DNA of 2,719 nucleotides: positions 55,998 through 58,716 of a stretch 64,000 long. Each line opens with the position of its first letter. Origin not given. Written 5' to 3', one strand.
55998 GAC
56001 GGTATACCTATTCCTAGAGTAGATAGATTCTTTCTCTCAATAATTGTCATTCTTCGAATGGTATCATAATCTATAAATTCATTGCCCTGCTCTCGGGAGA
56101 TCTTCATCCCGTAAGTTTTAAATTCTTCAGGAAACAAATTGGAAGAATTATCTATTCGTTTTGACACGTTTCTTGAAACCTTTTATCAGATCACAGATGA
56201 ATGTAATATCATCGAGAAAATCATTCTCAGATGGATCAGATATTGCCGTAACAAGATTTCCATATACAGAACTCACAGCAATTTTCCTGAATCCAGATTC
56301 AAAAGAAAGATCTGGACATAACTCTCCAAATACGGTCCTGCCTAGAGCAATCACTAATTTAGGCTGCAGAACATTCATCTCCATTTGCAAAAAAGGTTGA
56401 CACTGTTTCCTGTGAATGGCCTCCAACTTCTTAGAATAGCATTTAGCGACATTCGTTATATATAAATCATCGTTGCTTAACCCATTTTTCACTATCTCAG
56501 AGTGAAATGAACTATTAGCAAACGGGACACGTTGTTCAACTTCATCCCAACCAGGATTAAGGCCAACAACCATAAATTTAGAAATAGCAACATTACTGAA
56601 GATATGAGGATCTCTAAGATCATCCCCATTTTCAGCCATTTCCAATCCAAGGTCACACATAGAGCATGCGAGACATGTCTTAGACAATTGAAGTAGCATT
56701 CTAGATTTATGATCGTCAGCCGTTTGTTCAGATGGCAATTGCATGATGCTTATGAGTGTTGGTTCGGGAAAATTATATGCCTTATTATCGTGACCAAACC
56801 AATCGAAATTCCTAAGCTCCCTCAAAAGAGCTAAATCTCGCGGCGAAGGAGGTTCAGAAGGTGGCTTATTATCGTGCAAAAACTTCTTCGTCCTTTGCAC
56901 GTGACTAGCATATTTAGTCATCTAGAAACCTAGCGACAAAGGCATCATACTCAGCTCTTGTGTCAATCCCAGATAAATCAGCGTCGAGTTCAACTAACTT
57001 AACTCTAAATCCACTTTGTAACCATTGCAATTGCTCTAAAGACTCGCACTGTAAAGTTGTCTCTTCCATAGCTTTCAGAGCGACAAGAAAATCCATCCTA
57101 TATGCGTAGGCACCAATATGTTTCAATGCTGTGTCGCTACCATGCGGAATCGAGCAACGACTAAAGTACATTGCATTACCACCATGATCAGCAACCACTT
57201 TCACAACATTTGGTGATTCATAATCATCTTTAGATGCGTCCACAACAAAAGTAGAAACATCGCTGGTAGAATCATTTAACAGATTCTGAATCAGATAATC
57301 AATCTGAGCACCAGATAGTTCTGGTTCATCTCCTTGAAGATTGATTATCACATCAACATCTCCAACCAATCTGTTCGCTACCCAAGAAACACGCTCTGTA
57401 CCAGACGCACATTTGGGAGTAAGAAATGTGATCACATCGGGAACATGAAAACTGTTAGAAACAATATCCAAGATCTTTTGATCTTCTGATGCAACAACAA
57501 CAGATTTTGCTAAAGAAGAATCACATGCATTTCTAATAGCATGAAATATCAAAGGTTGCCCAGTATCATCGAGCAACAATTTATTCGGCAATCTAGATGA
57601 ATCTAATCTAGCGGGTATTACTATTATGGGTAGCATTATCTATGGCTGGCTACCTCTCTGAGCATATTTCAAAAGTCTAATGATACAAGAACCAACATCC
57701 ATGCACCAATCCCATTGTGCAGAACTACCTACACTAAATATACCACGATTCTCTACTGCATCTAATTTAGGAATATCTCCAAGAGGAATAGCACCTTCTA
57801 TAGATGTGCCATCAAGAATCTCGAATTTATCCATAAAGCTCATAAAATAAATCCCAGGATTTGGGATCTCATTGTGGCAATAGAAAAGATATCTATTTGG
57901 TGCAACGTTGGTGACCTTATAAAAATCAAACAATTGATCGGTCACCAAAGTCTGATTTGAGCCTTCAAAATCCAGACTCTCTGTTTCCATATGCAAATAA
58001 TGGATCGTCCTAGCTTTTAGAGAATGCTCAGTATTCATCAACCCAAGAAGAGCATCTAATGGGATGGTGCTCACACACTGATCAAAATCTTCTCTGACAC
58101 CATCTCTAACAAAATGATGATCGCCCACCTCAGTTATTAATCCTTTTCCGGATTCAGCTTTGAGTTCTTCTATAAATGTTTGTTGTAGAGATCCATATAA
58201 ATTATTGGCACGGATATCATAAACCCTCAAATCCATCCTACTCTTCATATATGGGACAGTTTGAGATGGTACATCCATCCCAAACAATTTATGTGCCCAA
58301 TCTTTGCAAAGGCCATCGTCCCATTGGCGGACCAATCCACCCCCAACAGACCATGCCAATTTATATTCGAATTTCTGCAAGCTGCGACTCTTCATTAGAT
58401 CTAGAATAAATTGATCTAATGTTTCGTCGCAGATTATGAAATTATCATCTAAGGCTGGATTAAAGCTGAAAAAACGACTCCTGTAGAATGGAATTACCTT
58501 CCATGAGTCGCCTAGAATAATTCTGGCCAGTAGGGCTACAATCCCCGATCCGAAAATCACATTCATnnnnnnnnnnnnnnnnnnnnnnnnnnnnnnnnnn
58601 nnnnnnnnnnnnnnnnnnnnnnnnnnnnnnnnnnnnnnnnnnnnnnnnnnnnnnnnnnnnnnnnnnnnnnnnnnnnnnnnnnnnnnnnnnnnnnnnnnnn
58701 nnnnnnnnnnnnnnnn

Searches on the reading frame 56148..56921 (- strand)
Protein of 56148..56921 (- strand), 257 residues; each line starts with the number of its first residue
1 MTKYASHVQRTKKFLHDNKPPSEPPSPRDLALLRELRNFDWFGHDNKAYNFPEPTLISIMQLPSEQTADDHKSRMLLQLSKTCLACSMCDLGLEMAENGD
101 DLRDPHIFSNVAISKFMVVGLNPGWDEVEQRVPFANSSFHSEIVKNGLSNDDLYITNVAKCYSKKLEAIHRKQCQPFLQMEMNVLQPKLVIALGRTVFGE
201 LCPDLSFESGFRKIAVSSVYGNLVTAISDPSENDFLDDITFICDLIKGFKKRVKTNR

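Call 8: search_protein_families(library=pfam, proteins=[window:56148-56921:-], max_evalue=0.05)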
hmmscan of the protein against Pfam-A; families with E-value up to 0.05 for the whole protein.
window:56148-56921:- (257 aa): 1 family
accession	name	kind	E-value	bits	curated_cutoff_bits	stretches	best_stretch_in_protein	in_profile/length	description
PF03167.25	UDG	-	5.4e-16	59.4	24.3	1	114-206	8-102/141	Uracil DNA glycosylase superfamily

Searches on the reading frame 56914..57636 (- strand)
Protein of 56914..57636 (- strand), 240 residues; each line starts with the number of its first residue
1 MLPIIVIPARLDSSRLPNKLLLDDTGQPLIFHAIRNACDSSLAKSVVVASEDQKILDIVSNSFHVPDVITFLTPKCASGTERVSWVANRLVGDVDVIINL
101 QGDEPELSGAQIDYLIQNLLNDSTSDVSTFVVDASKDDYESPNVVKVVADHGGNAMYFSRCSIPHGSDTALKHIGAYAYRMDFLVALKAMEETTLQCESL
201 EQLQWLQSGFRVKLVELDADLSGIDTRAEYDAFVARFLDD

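Call 8: search_protein_families(library=pfam, proteins=[window:56914-57636:-], max_evalue=0.05)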
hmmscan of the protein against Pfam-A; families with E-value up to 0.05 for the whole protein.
window:56914-57636:- (240 aa): 2 families
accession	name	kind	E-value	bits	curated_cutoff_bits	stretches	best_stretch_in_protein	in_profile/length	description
PF02348.25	CTP_transf_3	-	5e-35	121.7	22.6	1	4-207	1-212/217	Cytidylyltransferase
PF12804.13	NTP_transf_3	-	0.01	16.5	27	1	18-123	15-115/160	MobA-like NTP transferase domain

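Call 9: search_protein_families(library=ncbifam, proteins=[window:56914-57636:-], max_evalue=0.05)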
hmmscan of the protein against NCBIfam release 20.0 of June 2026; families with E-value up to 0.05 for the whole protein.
window:56914-57636:- (240 aa): 13 families
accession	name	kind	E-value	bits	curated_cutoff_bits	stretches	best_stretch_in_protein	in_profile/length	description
NF003952.0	PRK05450.1-5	subfamily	1.5e-64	217.5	193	1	4-235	4-243/250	3-deoxy-manno-octulosonate cytidylyltransferase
NF009905.0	PRK13368.1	subfamily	6.9e-57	192.6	255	1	4-232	4-233/243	3-deoxy-manno-octulosonate cytidylyltransferase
NF003950.0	PRK05450.1-3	subfamily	9.8e-50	169.2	234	1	4-225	4-230/248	3-deoxy-manno-octulosonate cytidylyltransferase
NF003948.0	PRK05450.1-1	equivalog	1.3e-45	155.6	281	1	3-232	6-238/248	3-deoxy-manno-octulosonate cytidylyltransferase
TIGR00466.1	kdsB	equivalog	1.8e-42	145.4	155.2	1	4-228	4-238/241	3-deoxy-manno-octulosonate cytidylyltransferase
TIGR03584.1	PseF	equivalog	2.5e-09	37.1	205.7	1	4-61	1-58/222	pseudaminic acid cytidylyltransferase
TIGR03310.1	matur_MocA_YgfJ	equivalog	0.00012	22.1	186.45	1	6-122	3-118/188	molybdenum cofactor cytidylyltransferase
NF009924.0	PRK13385.1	subfamily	0.0037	16.9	342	1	18-134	21-138/230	2-C-methyl-D-erythritol 4-phosphate cytidylyltransferase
NF010933.0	PRK14353.1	equivalog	0.0054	15.4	505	1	18-128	24-133/453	bifunctional UDP-N-acetylglucosamine diphosphorylase/glucosamine-1-phosphate N-acetyltransferase GlmU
TIGR01173.1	glmU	equivalog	0.018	13.9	366.85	1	16-122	18-120/452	bifunctional UDP-N-acetylglucosamine diphosphorylase/glucosamine-1-phosphate N-acetyltransferase GlmU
NF053639.1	Mfer334_fam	equivalog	0.022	14.6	260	1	16-125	24-132/209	pseudomurein biosynthesis protein PmurB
TIGR00453.1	ispD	equivalog_domain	0.032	13.7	181.3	0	15-63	12-63/219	2-C-methyl-D-erythritol 4-phosphate cytidylyltransferase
TIGR01208.1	rmlA_long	equivalog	0.045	12.6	320.25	0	19-103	22-107/353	glucose-1-phosphate thymidylyltransferase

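Call 58: find_related_loci(query=window:56914-57636:-, collection=viral_contigs, flank=6000)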
Query window:56914-57636:- (240 aa) in viral_contigs; peptide patterns used: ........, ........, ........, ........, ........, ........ (x = any residue, [..] = any of these).
35 stretches matched a pattern; 5 encode a relative of the query (tblastn E <= 1e-3); 5 distinct loci.
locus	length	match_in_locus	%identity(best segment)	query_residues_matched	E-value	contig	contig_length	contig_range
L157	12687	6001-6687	56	8-236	2e-82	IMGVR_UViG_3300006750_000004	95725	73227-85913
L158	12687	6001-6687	56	8-236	2e-82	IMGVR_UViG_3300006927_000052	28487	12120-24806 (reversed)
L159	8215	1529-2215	56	8-236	1e-82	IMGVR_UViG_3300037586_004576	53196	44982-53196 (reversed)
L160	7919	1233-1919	56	8-236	1e-82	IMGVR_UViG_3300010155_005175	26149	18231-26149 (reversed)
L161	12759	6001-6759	52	1-237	5e-78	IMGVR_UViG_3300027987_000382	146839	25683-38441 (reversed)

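Call 78: find_related_loci(query=A7, collection=viral_contigs, flank=3000)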
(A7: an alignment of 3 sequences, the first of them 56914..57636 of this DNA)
Query A7 (240 aa) in viral_contigs; peptide patterns used: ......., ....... (x = any residue, [..] = any of these).
149 stretches matched a pattern; 78 encode a relative of the query (tblastn E <= 1e-3); 78 distinct loci.
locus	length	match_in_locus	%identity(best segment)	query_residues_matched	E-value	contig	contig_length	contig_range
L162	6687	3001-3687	56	8-236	1e-81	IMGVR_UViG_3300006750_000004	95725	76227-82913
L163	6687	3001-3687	56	8-236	1e-81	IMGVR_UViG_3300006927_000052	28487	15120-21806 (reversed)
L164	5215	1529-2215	56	8-236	1e-81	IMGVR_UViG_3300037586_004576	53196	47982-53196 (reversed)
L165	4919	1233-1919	56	8-236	1e-81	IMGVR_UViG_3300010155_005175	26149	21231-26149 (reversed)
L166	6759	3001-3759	52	1-237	5e-77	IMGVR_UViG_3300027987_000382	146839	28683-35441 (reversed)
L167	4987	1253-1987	47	5-237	3e-66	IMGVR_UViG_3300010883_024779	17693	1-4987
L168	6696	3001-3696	49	5-237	1e-56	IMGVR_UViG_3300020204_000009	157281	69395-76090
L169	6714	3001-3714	42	4-240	2e-54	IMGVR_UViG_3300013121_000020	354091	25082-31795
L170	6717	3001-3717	42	5-236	2e-42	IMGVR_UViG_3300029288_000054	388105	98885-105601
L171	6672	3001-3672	38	5-231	2e-38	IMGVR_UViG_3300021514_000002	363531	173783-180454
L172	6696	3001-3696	37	5-226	3e-36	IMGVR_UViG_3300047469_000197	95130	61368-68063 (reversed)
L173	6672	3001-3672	35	5-231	4e-33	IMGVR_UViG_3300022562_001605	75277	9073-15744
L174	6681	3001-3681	34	6-233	1e-27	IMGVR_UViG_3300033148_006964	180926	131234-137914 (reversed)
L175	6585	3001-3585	36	5-212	1e-26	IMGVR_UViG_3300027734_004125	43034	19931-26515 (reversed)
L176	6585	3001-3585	36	5-212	1e-26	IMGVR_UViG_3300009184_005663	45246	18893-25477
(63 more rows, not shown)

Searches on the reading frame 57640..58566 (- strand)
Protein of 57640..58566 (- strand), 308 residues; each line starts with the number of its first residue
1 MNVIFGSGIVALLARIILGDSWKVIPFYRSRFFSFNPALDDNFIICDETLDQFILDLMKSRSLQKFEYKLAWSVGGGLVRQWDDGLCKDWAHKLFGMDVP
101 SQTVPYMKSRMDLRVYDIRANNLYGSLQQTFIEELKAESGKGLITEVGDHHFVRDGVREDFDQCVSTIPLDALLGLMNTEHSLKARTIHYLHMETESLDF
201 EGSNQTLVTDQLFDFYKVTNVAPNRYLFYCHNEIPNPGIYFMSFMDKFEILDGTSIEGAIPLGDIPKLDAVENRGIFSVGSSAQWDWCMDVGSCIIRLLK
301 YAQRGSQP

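Call 8: search_protein_families(library=pfam, proteins=[window:57640-58566:-], max_evalue=0.05)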
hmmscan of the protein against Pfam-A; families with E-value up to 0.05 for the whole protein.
window:57640-58566:- (308 aa): 0 families

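Call 9: search_protein_families(library=ncbifam, proteins=[window:57640-58566:-], max_evalue=0.05)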
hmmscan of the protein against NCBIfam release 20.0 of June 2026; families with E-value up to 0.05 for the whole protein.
window:57640-58566:- (308 aa): 0 families

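Call 49: search_protein_families(library=phrogs, proteins=[window:57640-58566:-], max_evalue=0.01)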
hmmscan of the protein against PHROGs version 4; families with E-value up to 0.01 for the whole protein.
window:57640-58566:- (308 aa): 0 families

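Call 57: search_solved_structures(query=window:57640-58566:-, max_evalue=5, show_alignments=1)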
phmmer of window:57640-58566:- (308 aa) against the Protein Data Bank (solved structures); distinct sequences matched with E-value up to 5: 0.

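Call 86: search_solved_structures(query=A8, max_evalue=10, show_alignments=1)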
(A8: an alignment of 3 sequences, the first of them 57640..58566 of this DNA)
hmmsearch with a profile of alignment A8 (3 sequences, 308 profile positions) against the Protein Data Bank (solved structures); distinct sequences matched with E-value up to 10: 0.
